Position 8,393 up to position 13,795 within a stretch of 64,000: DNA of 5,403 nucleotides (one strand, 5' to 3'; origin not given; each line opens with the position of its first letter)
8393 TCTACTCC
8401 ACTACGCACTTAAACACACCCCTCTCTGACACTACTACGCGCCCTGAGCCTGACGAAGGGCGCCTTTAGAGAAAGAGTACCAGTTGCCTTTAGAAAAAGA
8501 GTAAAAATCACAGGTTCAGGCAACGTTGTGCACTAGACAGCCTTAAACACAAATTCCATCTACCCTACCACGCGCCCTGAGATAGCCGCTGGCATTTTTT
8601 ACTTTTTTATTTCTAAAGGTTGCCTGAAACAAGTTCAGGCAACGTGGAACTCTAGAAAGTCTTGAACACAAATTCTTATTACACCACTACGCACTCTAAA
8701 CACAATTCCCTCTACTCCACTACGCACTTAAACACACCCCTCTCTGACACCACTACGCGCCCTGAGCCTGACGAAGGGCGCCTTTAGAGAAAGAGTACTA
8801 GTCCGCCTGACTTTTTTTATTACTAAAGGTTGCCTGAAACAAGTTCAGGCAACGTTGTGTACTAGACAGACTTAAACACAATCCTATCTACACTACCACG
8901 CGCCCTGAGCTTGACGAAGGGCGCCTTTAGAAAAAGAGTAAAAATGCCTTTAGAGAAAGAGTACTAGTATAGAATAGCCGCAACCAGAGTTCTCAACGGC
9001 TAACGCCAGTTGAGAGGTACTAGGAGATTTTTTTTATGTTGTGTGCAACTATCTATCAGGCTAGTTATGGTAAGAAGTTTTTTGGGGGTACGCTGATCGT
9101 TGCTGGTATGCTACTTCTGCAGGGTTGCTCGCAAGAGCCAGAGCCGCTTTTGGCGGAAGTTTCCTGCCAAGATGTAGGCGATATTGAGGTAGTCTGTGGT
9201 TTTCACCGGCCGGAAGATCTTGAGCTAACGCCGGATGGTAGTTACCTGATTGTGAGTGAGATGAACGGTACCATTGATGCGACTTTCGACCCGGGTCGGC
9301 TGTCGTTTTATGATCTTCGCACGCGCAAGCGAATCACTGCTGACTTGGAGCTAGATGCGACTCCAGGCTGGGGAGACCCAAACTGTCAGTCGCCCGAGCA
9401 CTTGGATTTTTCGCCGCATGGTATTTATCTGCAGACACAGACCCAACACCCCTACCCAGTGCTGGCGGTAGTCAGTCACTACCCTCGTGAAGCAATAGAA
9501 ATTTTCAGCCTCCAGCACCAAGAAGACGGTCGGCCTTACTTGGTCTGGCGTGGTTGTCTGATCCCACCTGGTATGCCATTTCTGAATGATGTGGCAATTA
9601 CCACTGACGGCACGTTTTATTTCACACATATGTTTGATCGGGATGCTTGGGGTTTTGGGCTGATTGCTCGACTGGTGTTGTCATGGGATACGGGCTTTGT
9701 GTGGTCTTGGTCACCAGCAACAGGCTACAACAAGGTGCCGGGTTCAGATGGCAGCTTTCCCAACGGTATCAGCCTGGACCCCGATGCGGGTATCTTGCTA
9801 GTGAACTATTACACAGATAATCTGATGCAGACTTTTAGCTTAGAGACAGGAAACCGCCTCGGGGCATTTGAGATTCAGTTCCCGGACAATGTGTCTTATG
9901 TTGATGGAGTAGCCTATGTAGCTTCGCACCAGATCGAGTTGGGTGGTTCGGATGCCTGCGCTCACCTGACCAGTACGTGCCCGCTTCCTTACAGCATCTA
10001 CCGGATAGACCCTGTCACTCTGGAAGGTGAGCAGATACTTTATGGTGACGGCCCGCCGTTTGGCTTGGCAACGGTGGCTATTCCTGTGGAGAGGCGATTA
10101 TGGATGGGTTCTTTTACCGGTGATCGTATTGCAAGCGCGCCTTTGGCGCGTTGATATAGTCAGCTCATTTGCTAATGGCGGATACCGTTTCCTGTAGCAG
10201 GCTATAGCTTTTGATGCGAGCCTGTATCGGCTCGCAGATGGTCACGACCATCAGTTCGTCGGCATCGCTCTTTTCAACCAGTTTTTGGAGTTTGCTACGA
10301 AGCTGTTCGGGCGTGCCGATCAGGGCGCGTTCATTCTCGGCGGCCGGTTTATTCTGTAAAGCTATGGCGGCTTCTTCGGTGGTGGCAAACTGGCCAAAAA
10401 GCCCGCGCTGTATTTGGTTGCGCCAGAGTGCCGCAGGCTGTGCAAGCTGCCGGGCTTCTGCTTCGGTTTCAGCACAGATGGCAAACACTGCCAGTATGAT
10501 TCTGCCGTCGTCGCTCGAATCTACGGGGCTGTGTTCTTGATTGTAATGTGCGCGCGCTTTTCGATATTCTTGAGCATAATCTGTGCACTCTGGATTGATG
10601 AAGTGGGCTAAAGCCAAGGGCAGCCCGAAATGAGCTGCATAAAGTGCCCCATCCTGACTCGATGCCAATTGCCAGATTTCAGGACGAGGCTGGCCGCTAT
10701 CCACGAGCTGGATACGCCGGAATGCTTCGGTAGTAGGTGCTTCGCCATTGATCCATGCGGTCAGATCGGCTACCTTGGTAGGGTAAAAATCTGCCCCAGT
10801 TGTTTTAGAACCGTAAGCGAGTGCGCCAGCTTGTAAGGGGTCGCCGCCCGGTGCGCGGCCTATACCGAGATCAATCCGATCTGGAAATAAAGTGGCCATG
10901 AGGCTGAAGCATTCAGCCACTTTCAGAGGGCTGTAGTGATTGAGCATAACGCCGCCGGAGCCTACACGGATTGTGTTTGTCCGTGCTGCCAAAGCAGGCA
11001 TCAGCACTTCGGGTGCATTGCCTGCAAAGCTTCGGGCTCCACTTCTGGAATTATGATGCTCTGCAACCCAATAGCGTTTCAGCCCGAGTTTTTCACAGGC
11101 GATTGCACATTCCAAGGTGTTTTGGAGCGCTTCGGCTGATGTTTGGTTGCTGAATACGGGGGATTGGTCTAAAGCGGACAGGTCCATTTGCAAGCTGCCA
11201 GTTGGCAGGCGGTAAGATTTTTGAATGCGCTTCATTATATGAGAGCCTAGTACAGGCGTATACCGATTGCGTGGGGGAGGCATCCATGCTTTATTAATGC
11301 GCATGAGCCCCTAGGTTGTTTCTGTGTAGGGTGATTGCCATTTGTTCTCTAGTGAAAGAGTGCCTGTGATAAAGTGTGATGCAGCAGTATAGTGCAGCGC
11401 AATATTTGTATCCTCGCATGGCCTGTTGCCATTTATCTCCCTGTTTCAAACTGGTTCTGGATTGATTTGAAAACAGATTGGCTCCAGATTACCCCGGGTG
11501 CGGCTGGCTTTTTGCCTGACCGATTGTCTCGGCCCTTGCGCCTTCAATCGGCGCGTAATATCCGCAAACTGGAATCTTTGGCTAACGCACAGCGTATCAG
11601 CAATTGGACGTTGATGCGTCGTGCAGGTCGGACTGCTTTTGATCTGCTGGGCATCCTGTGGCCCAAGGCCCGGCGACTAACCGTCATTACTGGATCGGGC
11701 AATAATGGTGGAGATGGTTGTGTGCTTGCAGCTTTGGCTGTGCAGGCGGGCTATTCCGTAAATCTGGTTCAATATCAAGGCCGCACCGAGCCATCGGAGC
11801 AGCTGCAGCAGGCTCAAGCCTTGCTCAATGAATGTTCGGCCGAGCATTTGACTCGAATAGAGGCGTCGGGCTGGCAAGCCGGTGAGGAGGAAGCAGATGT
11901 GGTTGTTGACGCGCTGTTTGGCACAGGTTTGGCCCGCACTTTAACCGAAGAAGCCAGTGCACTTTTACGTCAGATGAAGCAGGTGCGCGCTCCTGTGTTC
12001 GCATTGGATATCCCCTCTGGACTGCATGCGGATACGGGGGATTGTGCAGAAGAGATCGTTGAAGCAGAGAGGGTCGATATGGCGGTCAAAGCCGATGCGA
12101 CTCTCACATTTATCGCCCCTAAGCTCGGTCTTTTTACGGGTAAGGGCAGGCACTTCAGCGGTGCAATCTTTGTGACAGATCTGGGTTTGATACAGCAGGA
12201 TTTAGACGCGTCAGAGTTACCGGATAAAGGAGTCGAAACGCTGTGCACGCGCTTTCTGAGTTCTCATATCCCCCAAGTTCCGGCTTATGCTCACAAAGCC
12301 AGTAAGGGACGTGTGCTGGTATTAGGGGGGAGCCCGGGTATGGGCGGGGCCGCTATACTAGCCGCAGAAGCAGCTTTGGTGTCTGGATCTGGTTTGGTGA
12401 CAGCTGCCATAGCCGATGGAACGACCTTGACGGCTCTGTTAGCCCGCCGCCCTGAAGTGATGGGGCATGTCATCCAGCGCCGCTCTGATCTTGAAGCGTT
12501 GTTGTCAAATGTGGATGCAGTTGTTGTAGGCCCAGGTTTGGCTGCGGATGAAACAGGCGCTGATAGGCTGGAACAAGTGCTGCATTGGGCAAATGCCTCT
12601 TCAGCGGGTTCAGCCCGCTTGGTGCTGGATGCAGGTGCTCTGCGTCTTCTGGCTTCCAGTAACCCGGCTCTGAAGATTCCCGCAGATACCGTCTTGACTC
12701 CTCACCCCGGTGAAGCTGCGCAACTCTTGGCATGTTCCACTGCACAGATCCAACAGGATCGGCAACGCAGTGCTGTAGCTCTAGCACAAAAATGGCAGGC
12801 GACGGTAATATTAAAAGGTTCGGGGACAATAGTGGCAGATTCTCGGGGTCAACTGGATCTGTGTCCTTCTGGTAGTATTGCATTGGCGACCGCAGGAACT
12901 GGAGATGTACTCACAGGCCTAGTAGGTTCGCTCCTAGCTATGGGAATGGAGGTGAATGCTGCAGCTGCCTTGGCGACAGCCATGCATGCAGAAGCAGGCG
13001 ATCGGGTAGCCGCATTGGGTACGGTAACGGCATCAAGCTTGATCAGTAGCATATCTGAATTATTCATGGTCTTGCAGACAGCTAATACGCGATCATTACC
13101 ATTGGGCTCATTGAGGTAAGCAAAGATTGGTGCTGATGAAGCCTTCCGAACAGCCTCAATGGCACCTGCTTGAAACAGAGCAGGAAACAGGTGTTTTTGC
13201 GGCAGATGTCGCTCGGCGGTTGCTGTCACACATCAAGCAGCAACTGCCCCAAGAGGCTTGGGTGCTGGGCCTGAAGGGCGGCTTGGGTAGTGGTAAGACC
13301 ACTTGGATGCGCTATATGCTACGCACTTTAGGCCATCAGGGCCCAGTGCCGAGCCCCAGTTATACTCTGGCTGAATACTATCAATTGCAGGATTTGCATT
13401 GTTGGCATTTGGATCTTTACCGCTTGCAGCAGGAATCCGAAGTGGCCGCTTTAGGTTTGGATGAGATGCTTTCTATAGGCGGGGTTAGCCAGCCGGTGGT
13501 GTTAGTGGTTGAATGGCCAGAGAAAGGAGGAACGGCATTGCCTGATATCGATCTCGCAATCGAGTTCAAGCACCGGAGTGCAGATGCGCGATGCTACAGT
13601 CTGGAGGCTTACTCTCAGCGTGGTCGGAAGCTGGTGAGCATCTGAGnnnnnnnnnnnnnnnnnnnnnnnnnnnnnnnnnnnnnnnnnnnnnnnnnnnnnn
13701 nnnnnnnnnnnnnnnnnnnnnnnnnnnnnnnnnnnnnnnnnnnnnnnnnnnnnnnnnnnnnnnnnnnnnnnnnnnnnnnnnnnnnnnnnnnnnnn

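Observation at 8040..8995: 1-kb non-coding macro-satellite with two conserved hairpins per unit, between tauE and a lipoprotein gene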

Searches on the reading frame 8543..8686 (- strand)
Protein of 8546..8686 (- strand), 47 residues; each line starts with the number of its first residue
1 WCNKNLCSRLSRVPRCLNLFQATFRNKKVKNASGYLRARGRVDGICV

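Call 48: find_encoding_contigs(protein=window:8543-8671:-, flank=5000)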
Protein window:8543-8671:- (42 aa): no gene with exactly this product is on record in the collection.

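Call 74: search_protein_representatives(protein=window:8546-8686:-)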
Query: 47 residues. Proteins with E-value up to 0.001 (for the whole library): 2; up to 1e-10: 0; up to 1e-30: 0. The best 2 are listed.
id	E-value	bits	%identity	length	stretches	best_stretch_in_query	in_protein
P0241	1.3e-10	56.2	40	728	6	13-44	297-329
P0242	1.9e-04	37.1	35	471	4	13-44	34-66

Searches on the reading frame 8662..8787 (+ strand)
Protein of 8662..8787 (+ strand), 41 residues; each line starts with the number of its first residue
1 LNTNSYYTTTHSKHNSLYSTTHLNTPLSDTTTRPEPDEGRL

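Call 49: find_encoding_contigs(protein=window:8662-8787:+, flank=5000)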
Protein window:8662-8787:+ (41 aa): no gene with exactly this product is on record in the collection.
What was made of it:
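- Tried and rejected: Exact look-ups of two array ORFs found nothing on record (calls 48, 49).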

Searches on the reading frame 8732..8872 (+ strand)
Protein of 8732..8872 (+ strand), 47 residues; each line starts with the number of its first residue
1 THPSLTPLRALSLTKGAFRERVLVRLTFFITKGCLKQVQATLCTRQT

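Call 58: find_homologous_proteins(query=window:8732-8872:+, max_evalue=10)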
Query seq(47 aa): no candidate shares three 5-residue words with the query. No homologue found.
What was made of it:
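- Tried and rejected: A word-indexed protein search found no candidate (call 58).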

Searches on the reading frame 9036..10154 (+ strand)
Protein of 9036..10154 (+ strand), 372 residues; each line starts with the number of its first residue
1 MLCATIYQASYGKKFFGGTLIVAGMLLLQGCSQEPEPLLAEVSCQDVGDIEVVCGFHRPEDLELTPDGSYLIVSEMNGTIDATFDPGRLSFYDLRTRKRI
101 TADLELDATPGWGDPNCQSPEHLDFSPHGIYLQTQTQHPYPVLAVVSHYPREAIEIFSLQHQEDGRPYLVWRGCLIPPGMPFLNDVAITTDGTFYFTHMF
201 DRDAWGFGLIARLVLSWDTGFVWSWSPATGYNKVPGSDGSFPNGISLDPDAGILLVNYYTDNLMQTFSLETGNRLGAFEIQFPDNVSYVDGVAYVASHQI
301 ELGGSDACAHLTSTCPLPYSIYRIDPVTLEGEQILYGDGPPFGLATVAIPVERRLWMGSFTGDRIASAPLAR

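Call 13: search_protein_families(library=pfam, proteins=[window:9036-10154:+])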
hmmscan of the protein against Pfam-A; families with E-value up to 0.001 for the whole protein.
window:9036-10154:+ (372 aa): 1 family
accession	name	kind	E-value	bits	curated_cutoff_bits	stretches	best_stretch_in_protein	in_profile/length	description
PF03088.22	Str_synth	-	0.0008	19.9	25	0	185-257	2-74/89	Strictosidine synthase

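Call 22: find_encoding_contigs(protein=window:9036-10154:+, flank=10000)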
Protein window:9036-10154:+ (372 aa): no gene with exactly this product is on record in the collection.

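Call 24: find_homologous_proteins(query=window:9036-10154:+, max_evalue=1e-20)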
Query window:9036-10154:+ (372 aa): 157 proteins with E <= 1e-20 among 6120 candidates; the best 120 are listed.
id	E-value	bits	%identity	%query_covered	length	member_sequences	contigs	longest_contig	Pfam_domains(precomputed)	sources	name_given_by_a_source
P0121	7.4e-260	880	100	100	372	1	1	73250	-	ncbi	ncbi:MAG: hypothetical protein ACR2PW_03570 [Gammaproteobacteria bacterium]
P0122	1.4e-111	391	50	91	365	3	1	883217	-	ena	-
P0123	9.9e-102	359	48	95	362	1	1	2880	-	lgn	-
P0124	4.0e-96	340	45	95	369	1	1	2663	-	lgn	-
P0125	2.9e-95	338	45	99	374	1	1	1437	-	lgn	-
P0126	2.2e-94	335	45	98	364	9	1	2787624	-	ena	-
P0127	4.2e-92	327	45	92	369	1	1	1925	-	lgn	-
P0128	8.6e-92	326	45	94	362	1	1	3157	-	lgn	-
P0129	1.2e-77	280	44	91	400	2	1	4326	PF08450.19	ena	-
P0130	1.3e-73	266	44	91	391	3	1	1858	PF08450.19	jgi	jgi:hypothetical protein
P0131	1.1e-72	263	43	88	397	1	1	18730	PF08450.19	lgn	-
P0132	1.1e-71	260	43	95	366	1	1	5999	-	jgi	-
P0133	1.7e-71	259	43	88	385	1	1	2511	PF08450.19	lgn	-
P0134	2.8e-71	259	41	91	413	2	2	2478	-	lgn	-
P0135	4.9e-71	258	43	90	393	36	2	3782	PF08450.19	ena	-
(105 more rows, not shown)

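Call 25: find_encoding_contigs(protein=P0122, flank=5000, max_places=2)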
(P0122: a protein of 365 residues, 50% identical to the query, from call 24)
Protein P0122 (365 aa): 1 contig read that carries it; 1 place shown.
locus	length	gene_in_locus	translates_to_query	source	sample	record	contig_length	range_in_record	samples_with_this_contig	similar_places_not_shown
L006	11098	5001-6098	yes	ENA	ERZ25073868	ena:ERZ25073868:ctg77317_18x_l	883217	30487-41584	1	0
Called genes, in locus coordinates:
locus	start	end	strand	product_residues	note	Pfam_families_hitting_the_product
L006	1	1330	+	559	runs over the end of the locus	PF07719:TPR_2 (faint), PF12895:ANAPC3 (faint), PF13428:TPR_14 (faint), PF13424:TPR_12 (faint)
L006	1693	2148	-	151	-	PF00186:DHFR_1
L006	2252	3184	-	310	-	PF00303:Thymidylat_synt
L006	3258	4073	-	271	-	PF01790:LGT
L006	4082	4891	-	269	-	PF01925:TauE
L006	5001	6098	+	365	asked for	-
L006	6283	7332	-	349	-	PF00296:Bac_luciferase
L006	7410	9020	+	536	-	PF03853:YjeF_N, PF01256:Carb_kinase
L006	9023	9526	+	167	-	PF02367:TsaE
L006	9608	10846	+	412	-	PF11741:AMIN, PF24837:AMIN-like (faint), PF01520:Amidase_3, PF01476:LysM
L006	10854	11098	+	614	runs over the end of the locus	PF02518:HATPase_c (weak), PF13589:HATPase_c_3, PF01119:DNA_mis_repair, PF08676:MutL_C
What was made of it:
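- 9036..10154 (+): 372-aa putative lipoprotein (beta-propeller/SGL-like); right neighbour, transcribed away from the array. Its 50%-identical orthologue lies divergently next to tauE in a relative (call 25).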

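Call 26: find_encoding_contigs(protein=P0126, flank=5000, max_places=2)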
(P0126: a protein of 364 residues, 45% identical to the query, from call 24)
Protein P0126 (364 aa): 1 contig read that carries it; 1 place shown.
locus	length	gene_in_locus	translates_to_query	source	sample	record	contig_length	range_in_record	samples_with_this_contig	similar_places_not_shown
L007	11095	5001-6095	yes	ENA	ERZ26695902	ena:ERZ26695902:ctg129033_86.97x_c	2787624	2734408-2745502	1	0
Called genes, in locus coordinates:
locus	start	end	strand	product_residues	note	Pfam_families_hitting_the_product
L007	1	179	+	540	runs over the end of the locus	PF00890:FAD_binding_2 (weak), PF01266:DAO, PF01494:FAD_binding_3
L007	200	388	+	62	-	PF10932:DUF2783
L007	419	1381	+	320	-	PF00753:Lactamase_B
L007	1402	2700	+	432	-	PF20510:HgmA_N, PF04209:HgmA_C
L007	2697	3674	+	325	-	PF18288:FAA_hydro_N_2, PF01557:FAA_hydrolase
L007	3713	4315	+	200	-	PF02798:GST_N (faint), PF13409:GST_N_2, PF13417:GST_N_3, PF13410:GST_C_2 (weak)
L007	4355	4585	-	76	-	PF24718:HTH_73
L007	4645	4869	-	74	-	PF24718:HTH_73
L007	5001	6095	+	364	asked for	-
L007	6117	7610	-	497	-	PF01425:Amidase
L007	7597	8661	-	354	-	PF14696:Glyoxalase_5, PF13669:Glyoxalase_4 (faint), PF00903:Glyoxalase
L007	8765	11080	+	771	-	PF07715:Plug, PF00593:TonB_dep_Rec_b-barrel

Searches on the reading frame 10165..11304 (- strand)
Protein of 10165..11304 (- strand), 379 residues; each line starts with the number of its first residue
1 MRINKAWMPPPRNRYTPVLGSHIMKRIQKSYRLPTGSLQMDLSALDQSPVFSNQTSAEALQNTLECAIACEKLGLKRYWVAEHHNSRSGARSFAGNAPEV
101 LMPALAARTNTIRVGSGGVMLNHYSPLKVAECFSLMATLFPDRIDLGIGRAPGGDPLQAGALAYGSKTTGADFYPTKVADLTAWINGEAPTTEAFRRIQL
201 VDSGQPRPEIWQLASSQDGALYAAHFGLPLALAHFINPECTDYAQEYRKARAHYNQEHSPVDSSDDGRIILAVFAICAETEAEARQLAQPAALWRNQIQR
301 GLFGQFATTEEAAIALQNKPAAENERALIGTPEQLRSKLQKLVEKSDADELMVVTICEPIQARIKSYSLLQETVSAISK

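Call 13: search_protein_families(library=pfam, proteins=[window:10165-11304:-])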
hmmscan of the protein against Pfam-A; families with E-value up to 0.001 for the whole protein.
window:10165-11304:- (379 aa): 1 family
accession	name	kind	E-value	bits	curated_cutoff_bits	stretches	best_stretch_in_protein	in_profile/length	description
PF00296.26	Bac_luciferase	-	3e-32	112.7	27.9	1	52-344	13-309/314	Luciferase-like monooxygenase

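Call 76: find_encoding_contigs(protein=window:10165-11304:-, flank=10000)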
Protein window:10165-11304:- (379 aa): no gene with exactly this product is on record in the collection.

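Call 77: find_encoding_contigs(protein=window:10165-11187:-, flank=10000)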
Protein window:10165-11187:- (340 aa): no gene with exactly this product is on record in the collection.
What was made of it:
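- Tried and rejected: Nothing was on record (calls 22, 76, 77).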

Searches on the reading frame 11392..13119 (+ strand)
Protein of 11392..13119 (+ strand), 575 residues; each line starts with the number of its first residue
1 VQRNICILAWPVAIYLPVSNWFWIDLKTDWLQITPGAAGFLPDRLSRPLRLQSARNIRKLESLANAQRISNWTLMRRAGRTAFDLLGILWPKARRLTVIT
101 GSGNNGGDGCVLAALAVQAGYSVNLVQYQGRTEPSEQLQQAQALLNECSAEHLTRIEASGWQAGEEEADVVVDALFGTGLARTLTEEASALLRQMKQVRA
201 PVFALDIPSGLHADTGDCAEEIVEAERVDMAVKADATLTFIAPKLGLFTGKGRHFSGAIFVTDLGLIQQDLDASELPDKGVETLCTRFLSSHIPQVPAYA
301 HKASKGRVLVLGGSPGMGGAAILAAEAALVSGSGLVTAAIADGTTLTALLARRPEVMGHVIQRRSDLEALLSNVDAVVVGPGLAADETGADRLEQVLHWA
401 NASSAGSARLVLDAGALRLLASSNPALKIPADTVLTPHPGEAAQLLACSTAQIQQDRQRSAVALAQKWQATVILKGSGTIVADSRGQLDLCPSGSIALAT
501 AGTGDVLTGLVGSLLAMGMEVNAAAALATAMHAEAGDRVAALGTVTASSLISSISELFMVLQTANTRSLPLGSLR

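Call 45: search_protein_families(library=pfam, proteins=[window:11392-13119:+], max_evalue=0.00001)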
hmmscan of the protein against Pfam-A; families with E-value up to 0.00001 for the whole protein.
window:11392-13119:+ (575 aa): 2 families
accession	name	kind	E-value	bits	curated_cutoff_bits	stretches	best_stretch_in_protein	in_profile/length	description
PF01256.23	Carb_kinase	-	3.6e-54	184.2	27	1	308-553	1-238/242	NAD(P)H-hydrate dehydratase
PF03853.21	YjeF_N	-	4.5e-40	137.8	24.9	1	73-246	3-169/169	YjeF-related protein N-terminus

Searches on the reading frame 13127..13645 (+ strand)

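Call 45: search_protein_families(library=pfam, proteins=[window:13127-13645:+], max_evalue=0.00001)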
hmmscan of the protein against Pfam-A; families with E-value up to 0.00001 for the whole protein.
window:13127-13645:+ (172 aa): 1 family
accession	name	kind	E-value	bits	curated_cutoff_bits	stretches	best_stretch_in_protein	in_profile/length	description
PF02367.23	TsaE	-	4.3e-28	98.3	26.6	1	32-154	10-125/128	Threonylcarbamoyl adenosine biosynthesis protein TsaE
